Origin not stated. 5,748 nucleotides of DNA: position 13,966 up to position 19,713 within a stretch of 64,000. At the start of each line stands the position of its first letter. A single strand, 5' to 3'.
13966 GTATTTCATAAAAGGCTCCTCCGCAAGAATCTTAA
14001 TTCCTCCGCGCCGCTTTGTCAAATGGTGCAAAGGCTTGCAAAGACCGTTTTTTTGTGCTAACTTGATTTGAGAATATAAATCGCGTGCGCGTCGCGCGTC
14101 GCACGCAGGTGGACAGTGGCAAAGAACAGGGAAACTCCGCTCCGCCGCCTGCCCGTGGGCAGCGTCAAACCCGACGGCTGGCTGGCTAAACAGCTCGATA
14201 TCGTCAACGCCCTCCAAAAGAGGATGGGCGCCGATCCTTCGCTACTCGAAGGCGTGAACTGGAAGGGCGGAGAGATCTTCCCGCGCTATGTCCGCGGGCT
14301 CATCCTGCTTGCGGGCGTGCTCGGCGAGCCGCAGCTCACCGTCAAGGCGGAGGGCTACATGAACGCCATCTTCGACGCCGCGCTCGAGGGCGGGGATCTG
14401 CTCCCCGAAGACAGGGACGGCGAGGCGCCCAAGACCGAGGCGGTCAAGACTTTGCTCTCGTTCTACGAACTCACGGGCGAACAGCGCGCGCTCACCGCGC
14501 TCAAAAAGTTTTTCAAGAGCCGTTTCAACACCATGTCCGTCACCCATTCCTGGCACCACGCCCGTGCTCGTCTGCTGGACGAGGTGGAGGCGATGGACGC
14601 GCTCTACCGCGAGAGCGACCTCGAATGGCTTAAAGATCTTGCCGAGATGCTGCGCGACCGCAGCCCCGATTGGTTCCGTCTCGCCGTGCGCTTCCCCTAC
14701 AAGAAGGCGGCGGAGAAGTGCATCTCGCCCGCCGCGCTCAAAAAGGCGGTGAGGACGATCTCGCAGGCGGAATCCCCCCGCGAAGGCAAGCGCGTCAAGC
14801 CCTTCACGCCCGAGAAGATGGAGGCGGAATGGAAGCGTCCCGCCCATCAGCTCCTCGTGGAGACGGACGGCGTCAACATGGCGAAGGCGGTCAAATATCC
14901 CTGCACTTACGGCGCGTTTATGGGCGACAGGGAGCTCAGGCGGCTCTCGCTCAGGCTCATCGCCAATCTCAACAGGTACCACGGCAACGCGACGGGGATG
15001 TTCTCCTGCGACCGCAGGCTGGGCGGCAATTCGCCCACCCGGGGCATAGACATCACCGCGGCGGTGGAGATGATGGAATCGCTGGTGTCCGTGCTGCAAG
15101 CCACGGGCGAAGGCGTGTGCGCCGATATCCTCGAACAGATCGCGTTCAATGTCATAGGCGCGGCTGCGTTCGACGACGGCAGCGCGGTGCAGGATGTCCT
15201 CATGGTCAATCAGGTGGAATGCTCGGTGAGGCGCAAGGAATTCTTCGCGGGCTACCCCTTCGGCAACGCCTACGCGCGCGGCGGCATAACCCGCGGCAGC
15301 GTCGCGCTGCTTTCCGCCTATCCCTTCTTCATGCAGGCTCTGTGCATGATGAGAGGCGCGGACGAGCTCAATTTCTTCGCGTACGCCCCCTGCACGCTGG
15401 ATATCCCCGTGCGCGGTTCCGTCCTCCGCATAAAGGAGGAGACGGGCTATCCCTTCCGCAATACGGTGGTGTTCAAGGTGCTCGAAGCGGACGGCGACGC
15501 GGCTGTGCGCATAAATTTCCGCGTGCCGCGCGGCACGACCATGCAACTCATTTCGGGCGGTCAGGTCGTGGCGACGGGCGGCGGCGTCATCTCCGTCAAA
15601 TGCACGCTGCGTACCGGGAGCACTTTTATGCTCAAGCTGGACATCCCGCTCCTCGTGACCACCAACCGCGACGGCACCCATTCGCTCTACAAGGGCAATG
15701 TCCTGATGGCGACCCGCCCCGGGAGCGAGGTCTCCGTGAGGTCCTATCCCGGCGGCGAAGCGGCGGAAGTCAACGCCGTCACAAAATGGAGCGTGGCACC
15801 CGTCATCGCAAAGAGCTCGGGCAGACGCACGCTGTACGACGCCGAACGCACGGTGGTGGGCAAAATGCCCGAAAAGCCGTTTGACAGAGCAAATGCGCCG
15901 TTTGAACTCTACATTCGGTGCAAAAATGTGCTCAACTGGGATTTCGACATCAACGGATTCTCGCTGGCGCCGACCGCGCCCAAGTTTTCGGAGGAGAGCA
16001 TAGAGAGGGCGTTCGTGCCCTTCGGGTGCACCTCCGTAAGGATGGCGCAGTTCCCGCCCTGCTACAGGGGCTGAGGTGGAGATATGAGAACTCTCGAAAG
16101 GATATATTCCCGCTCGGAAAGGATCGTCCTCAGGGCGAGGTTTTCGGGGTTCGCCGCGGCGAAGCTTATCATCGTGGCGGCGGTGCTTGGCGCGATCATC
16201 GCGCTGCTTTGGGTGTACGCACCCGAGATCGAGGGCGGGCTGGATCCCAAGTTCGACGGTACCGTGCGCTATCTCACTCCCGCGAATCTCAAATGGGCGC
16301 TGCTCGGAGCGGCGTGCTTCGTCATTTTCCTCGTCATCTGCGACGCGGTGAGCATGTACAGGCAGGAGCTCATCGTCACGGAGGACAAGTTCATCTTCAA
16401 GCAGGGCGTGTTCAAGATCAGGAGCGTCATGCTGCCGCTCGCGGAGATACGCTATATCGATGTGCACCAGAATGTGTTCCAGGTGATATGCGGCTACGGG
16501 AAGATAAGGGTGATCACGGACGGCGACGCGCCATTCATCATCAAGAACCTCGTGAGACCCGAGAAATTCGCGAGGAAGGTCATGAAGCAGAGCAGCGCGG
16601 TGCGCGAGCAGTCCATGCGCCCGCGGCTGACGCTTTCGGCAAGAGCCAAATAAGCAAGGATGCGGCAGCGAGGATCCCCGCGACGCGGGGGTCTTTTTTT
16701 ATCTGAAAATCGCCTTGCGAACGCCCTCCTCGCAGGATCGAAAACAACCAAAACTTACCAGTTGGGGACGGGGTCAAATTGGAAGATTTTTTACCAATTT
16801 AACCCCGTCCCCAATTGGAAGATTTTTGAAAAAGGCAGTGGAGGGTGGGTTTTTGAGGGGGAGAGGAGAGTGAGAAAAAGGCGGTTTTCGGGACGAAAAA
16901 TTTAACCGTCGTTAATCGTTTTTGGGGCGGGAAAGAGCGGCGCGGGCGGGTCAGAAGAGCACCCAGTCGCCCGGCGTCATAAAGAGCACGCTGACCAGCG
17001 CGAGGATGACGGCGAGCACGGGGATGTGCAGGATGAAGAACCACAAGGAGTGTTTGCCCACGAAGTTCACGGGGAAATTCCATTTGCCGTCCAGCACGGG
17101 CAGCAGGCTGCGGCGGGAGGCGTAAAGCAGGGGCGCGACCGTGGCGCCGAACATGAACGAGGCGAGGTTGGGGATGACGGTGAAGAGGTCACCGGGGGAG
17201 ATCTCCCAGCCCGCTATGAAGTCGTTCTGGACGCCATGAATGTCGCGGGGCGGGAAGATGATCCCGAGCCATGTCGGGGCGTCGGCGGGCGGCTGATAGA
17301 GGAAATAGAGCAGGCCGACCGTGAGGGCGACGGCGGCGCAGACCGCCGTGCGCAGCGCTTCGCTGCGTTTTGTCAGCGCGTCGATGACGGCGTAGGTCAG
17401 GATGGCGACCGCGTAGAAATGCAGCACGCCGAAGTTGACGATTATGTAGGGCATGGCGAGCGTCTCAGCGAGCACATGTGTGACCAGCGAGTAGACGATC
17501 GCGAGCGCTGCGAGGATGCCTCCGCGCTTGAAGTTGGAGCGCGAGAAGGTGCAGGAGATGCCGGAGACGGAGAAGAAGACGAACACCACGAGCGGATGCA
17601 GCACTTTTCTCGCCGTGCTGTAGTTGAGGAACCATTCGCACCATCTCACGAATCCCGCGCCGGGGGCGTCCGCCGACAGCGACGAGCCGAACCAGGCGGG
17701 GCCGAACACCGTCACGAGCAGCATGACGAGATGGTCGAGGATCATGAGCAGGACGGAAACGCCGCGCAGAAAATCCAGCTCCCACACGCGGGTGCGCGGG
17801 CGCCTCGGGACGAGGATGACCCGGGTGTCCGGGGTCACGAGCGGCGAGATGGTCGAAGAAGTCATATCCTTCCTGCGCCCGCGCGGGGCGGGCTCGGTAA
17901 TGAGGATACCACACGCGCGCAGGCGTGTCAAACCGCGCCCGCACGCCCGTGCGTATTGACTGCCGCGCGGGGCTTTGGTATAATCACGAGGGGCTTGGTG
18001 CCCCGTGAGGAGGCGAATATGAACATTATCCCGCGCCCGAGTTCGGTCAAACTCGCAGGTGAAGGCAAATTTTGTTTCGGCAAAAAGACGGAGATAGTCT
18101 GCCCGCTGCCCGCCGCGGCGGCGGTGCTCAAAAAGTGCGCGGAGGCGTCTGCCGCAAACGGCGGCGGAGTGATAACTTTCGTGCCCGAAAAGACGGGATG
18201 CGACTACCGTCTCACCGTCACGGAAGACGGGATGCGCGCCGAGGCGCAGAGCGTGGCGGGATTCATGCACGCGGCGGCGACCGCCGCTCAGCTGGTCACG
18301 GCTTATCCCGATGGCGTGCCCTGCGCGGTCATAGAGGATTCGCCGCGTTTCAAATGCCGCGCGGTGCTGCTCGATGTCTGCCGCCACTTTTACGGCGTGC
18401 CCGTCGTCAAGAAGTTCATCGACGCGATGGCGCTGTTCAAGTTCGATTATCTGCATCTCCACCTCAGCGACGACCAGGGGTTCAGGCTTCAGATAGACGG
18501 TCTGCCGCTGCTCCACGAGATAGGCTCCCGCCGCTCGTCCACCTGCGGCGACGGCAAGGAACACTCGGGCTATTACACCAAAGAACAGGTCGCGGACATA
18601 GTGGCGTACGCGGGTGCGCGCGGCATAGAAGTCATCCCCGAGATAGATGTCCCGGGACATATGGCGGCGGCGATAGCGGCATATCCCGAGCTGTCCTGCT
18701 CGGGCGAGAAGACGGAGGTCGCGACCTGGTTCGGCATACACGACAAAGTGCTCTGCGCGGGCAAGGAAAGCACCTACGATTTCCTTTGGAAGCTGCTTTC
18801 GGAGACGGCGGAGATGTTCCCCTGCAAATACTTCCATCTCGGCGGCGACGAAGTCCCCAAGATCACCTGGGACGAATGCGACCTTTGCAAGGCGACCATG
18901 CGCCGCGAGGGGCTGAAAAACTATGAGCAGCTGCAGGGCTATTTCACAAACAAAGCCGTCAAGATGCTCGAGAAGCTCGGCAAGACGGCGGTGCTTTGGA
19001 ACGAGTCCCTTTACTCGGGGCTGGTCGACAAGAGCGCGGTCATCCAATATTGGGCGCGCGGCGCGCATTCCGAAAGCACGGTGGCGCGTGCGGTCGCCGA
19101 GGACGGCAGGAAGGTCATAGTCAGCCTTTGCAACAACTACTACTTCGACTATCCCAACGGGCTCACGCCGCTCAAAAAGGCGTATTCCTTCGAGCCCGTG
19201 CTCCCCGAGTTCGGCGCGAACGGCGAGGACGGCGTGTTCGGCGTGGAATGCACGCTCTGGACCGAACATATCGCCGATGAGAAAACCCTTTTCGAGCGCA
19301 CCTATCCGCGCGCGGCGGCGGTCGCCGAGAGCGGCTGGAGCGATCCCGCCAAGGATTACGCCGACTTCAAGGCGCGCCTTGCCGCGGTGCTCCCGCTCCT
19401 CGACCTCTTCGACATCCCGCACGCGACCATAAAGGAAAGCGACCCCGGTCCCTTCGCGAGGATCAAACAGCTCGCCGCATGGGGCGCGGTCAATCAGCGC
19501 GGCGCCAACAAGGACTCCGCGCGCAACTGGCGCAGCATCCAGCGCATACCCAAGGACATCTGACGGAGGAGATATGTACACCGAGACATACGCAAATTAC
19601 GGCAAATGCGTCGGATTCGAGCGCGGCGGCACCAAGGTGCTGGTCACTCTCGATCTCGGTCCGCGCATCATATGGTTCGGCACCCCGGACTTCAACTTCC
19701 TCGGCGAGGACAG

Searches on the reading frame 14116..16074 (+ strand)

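Call 6: search_protein_families(library=pfam, proteins=[window:14116-16074:+], max_evalue=0.001)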
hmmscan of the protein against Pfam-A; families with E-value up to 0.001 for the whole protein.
window:14116-16074:+ (652 aa): 2 families
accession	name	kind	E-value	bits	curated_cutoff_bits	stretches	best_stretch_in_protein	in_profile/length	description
PF07944.18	Beta-AFase-like_GH127_cat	-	9.6e-05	22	24.9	1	111-351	132-329/376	Beta-L-arabinofuranosidase, GH127 catalytic domain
PF20736.2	Glyco_hydro127M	-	0.00045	20.7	24.2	0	422-509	6-94/95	Beta-L-arabinofuranosidase, GH127 middle domain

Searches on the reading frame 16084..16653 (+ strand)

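Call 6: search_protein_families(library=pfam, proteins=[window:16084-16653:+], max_evalue=0.001)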
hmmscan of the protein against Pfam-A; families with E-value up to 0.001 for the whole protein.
window:16084-16653:+ (189 aa): 1 family
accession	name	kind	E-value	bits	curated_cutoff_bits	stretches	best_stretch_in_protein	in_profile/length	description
PF03703.20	bPH_2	-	1.4e-09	38.5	22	1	96-163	6-75/78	Bacterial PH domain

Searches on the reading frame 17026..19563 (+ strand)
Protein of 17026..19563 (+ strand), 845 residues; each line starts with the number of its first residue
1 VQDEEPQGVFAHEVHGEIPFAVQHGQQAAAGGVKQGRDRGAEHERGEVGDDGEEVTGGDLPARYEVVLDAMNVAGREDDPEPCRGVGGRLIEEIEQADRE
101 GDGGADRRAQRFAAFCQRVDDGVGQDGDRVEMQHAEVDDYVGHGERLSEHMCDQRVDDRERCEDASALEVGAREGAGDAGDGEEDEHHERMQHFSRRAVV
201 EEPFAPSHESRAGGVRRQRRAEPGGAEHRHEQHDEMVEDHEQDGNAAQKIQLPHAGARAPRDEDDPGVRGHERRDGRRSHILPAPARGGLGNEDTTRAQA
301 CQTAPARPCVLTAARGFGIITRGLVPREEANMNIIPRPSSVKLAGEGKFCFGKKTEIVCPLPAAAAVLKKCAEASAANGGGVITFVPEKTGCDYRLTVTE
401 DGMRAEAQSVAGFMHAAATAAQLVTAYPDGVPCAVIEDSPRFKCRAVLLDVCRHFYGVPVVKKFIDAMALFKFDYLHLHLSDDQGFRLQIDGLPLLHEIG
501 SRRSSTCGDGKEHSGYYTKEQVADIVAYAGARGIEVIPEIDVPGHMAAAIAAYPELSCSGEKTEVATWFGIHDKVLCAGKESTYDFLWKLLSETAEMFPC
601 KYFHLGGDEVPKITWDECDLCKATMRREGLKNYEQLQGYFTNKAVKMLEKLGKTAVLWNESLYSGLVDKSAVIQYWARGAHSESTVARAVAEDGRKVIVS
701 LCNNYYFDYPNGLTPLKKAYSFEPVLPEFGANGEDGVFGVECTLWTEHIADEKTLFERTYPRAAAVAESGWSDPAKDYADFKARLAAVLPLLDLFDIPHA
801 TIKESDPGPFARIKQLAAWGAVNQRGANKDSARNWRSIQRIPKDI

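Call 6: search_protein_families(library=pfam, proteins=[window:17026-19563:+], max_evalue=0.001)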
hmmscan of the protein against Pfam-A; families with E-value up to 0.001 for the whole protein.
window:17026-19563:+ (845 aa): 2 families
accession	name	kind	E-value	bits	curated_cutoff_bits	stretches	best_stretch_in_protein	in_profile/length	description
PF00728.28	Glyco_hydro_20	-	5.6e-100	335.5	22.3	1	442-773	1-347/348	Glycosyl hydrolase family 20, catalytic domain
PF02838.20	Glyco_hydro_20b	-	2.4e-09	38.4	26.1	1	332-438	2-123/124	Glycosyl hydrolase family 20, domain 2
